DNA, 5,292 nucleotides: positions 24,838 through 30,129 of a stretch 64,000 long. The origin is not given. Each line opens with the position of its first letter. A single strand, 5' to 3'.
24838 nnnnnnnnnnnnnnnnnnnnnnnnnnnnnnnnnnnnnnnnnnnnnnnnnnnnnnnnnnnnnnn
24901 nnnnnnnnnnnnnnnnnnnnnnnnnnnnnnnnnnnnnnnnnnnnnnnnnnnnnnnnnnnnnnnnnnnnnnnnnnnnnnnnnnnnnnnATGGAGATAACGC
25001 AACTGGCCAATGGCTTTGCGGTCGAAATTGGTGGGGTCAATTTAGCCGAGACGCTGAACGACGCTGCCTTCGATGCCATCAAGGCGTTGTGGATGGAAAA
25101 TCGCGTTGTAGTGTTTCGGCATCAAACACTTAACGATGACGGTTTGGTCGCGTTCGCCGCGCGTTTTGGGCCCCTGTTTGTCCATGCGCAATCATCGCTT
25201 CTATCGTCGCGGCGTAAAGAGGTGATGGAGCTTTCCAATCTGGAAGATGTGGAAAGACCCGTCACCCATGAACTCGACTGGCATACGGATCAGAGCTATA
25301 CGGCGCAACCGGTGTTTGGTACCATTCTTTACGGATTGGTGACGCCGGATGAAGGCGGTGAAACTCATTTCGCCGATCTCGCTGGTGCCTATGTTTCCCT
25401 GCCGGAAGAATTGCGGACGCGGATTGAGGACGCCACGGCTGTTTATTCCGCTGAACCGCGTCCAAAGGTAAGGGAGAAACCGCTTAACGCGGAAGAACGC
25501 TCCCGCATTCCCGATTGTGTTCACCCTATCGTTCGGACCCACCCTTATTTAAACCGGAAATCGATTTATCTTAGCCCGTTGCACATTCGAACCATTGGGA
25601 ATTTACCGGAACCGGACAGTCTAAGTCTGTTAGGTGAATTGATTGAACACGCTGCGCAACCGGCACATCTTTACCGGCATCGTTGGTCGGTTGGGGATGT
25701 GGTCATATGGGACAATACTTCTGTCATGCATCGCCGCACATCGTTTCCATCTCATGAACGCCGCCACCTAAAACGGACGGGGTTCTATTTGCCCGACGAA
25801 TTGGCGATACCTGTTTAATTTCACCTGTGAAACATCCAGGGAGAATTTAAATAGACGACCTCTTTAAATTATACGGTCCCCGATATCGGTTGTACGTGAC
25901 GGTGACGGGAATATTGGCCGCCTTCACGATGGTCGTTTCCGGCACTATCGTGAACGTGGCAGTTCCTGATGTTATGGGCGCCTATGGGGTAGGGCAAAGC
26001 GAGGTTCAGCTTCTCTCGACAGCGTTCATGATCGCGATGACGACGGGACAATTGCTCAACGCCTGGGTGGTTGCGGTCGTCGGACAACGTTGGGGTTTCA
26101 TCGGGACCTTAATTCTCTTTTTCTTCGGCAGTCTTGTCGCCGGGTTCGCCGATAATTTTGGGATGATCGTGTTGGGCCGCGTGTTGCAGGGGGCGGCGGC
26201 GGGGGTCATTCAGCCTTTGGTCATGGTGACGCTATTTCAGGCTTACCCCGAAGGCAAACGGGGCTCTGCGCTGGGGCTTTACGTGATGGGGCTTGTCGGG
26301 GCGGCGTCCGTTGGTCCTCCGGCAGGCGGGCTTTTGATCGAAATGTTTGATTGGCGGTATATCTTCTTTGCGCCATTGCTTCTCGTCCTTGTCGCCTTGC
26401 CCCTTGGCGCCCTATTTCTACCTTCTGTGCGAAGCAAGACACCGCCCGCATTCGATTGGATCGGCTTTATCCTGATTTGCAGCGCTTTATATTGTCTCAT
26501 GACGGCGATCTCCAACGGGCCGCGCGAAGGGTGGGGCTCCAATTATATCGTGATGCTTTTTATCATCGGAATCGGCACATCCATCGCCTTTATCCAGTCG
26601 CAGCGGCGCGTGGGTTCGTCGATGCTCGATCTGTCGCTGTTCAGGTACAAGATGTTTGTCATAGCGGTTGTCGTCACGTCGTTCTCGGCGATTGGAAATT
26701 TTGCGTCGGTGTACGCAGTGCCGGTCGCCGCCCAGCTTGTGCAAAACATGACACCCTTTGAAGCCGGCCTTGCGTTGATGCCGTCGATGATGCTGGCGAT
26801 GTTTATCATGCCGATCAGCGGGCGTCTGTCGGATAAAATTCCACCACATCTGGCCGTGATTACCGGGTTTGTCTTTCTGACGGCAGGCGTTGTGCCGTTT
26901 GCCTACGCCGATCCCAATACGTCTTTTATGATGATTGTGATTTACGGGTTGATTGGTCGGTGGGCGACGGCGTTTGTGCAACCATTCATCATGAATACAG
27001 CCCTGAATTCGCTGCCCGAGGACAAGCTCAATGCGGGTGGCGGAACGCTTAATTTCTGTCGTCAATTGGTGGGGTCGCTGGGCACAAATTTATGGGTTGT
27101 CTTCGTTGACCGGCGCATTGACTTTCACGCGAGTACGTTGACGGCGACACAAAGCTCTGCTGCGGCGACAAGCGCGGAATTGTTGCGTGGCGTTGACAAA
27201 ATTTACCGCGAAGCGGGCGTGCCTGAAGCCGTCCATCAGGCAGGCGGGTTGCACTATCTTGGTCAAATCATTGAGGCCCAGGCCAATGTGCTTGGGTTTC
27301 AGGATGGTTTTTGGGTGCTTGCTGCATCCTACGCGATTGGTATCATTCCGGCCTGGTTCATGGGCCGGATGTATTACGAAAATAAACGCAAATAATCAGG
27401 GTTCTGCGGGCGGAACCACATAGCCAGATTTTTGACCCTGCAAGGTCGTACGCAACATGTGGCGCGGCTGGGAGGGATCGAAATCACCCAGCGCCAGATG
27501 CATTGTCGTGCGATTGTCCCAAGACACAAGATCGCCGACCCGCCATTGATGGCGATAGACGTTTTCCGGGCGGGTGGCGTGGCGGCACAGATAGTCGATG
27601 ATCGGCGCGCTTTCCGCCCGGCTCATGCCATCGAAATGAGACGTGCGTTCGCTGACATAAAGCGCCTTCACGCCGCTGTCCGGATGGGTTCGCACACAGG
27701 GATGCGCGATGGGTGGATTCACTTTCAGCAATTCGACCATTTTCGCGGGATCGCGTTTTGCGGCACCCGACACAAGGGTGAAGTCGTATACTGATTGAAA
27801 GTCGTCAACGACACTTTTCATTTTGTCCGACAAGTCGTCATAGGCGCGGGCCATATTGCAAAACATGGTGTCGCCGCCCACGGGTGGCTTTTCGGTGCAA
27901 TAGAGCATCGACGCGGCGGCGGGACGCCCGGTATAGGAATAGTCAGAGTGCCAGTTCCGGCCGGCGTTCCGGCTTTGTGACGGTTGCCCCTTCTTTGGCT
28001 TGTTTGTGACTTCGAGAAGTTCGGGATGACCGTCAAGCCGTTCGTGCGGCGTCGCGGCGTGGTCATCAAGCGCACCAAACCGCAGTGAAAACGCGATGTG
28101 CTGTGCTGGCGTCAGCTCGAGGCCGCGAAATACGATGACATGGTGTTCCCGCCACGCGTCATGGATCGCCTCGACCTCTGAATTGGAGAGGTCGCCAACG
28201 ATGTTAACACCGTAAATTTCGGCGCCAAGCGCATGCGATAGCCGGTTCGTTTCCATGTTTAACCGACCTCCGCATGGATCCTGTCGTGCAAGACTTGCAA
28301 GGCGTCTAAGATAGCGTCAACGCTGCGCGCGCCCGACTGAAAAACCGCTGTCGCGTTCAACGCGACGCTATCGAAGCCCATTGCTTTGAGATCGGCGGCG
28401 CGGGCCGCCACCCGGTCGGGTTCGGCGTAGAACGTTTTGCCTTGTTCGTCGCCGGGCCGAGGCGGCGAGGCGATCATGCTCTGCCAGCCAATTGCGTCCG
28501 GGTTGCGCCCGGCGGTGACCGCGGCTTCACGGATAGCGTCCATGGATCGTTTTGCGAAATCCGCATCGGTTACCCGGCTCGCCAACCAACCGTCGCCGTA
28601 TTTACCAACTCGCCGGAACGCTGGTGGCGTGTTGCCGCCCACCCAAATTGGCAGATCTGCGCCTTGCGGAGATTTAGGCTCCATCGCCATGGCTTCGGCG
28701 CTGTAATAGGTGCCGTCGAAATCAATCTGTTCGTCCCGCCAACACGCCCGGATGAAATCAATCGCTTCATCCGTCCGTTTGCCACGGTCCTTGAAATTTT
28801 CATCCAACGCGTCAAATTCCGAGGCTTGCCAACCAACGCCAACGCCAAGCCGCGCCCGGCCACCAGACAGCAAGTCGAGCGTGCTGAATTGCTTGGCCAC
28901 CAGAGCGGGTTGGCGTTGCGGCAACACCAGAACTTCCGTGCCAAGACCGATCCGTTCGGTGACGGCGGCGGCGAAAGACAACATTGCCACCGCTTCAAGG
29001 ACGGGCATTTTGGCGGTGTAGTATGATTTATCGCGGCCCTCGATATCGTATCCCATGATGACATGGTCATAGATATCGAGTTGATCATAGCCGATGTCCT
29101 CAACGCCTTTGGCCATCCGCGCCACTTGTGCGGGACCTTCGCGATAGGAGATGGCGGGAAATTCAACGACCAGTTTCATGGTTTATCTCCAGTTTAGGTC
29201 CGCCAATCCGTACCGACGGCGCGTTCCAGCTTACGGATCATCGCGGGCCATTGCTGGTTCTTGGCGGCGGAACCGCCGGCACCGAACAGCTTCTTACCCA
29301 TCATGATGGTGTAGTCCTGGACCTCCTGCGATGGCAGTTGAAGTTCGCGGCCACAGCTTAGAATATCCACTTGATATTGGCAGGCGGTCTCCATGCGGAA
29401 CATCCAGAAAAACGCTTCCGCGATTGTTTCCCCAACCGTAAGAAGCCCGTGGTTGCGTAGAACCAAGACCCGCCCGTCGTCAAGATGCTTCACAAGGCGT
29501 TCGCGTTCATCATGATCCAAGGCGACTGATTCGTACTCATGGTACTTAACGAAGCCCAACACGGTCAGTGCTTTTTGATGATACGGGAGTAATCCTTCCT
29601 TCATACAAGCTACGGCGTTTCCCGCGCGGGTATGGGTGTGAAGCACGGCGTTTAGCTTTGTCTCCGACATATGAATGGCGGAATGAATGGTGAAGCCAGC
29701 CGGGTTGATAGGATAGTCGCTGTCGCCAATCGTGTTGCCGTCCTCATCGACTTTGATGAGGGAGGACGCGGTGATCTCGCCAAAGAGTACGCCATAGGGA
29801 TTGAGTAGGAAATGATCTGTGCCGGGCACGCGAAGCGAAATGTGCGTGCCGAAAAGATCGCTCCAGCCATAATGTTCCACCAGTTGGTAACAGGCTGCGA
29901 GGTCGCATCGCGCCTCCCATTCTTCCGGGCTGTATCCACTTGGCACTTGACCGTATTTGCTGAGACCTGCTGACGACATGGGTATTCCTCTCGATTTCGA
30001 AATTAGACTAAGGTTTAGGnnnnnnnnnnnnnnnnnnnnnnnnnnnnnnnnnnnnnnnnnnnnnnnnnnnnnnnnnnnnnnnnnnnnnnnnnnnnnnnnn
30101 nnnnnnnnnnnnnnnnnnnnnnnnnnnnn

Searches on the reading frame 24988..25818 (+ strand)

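Call 8: search_protein_families(library=pfam, proteins=[window:24988-25818:+])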
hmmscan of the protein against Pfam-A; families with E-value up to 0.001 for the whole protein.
window:24988-25818:+ (276 aa): 1 family
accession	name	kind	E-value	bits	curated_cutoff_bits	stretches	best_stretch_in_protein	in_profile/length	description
PF02668.22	TauD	-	5.2e-60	204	27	1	3-264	2-266/267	Taurine catabolism dioxygenase TauD, TfdA family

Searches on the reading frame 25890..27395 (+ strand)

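Call 8: search_protein_families(library=pfam, proteins=[window:25890-27395:+])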
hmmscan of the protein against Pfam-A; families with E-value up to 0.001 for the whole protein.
window:25890-27395:+ (501 aa): 2 families
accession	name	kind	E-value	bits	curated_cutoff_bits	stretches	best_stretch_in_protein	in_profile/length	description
PF07690.21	MFS_1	-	2.4e-43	148.8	33.4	1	9-399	3-347/347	Major Facilitator Superfamily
PF00083.30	Sugar_tr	-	1.6e-08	34.3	22.3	1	36-178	45-192/452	Sugar (and other) transporter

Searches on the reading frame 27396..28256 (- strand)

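Call 8: search_protein_families(library=pfam, proteins=[window:27396-28256:-])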
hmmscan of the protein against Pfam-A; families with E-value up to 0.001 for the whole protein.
window:27396-28256:- (286 aa): 1 family
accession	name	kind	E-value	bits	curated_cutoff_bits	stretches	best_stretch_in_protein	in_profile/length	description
PF02668.22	TauD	-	1.5e-72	245.1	27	1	4-271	3-267/267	Taurine catabolism dioxygenase TauD, TfdA family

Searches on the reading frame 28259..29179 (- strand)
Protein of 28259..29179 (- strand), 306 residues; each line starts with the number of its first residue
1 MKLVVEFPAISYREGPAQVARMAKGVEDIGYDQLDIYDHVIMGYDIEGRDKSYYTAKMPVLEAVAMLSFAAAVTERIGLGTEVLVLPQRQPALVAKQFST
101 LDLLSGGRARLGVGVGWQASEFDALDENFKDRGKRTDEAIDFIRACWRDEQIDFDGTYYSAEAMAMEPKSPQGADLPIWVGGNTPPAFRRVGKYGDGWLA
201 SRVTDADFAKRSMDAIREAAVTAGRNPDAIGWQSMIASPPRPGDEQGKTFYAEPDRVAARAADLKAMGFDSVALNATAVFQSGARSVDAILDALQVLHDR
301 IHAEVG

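Call 8: search_protein_families(library=pfam, proteins=[window:28259-29179:-])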
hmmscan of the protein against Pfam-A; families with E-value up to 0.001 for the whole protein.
window:28259-29179:- (306 aa): 1 family
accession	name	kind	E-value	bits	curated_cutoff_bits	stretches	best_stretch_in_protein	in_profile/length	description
PF00296.26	Bac_luciferase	-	2.2e-51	175.5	27.9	1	12-229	17-219/314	Luciferase-like monooxygenase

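Call 59: search_protein_families(library=ncbifam, proteins=[window:28259-29179:-], max_evalue=1e-20)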
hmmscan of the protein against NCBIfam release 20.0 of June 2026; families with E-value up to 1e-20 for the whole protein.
window:28259-29179:- (306 aa): 11 families
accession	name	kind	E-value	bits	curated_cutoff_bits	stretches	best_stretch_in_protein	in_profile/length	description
TIGR03619.1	F420_Rv2161c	subfamily_domain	2.5e-71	240.2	166.9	1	21-275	2-246/247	TIGR03619 family F420-dependent LLM class oxidoreductase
TIGR03560.1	F420_Rv1855c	subfamily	3.7e-37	128.3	231.4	1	18-230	14-222/227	TIGR03560 family F420-dependent LLM class oxidoreductase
TIGR03854.1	F420_MSMEG_3544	hypoth_equivalog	3.4e-30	105.4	295.6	1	59-242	39-222/290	TIGR03854 family LLM class F420-dependent oxidoreductase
TIGR03621.1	F420_MSMEG_2516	subfamily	2.5e-26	92.5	213.15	1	14-185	11-160/295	TIGR03621 family F420-dependent LLM class oxidoreductase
TIGR03571.1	lucif_BA3436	subfamily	1.2e-24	87.2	303.9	1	54-227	60-232/304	TIGR03571 family LLM class oxidoreductase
TIGR04024.1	F420_NP1902A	hypoth_equivalog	2.6e-23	82.3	345.4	1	61-231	40-208/330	TIGR04024 family LLM class F420-dependent oxidoreductase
NF002619.0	PRK02271.1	equivalog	5.9e-23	81.7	276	1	50-230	29-205/329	5,10-methylenetetrahydromethanopterin reductase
TIGR03555.1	F420_mer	equivalog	2.6e-22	79.7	348.7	1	50-231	27-205/325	5,10-methylenetetrahydromethanopterin reductase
TIGR04020.1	seco_metab_LLM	subfamily_domain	8.5e-22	77.7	244.45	1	68-230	58-221/341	MupA/Atu3671 family FMN-dependent luciferase-like monooxygenase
TIGR04465.1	ArgArg_F420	equivalog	1.2e-21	77.2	470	1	19-236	62-268/364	F420-dependent hydroxymycolic acid dehydrogenase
TIGR04021.1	LLM_DMSO2_sfnG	equivalog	1.6e-21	77.1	382.95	1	61-227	61-228/350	dimethylsulfone monooxygenase SfnG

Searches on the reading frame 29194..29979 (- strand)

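Call 9: search_protein_families(library=pfam, proteins=[window:29194-29979:-])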
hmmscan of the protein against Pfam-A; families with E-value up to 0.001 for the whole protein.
window:29194-29979:- (261 aa): 1 family
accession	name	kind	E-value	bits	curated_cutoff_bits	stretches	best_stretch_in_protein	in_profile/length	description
PF00596.27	Aldolase_II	-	1.5e-47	162.3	22.2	1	25-204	1-183/183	Class II Aldolase and Adducin N-terminal domain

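Call 59: search_protein_families(library=ncbifam, proteins=[window:29194-29979:-], max_evalue=1e-20)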
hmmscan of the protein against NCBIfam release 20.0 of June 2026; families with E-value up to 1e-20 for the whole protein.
window:29194-29979:- (261 aa): 6 families
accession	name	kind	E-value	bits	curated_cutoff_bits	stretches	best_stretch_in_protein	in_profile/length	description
NF005451.0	PRK07044.1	subfamily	1.2e-95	319.4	207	1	11-254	10-250/256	aldolase II superfamily protein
NF005186.0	PRK06661.1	equivalog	7.8e-51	173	339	1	23-225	6-209/235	hypothetical protein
NF004855.0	PRK06208.1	subfamily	1.1e-44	152.8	255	1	23-220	43-241/274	class II aldolase/adducin family protein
NF005068.0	PRK06486.1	equivalog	2.3e-41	141.8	269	1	18-223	22-229/262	aldolase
NF005689.0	PRK07490.1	equivalog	1.2e-37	129.5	260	1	19-225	10-218/248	hypothetical protein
NF005484.0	PRK07090.1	equivalog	4e-21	75.5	261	1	18-218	26-225/260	aldolase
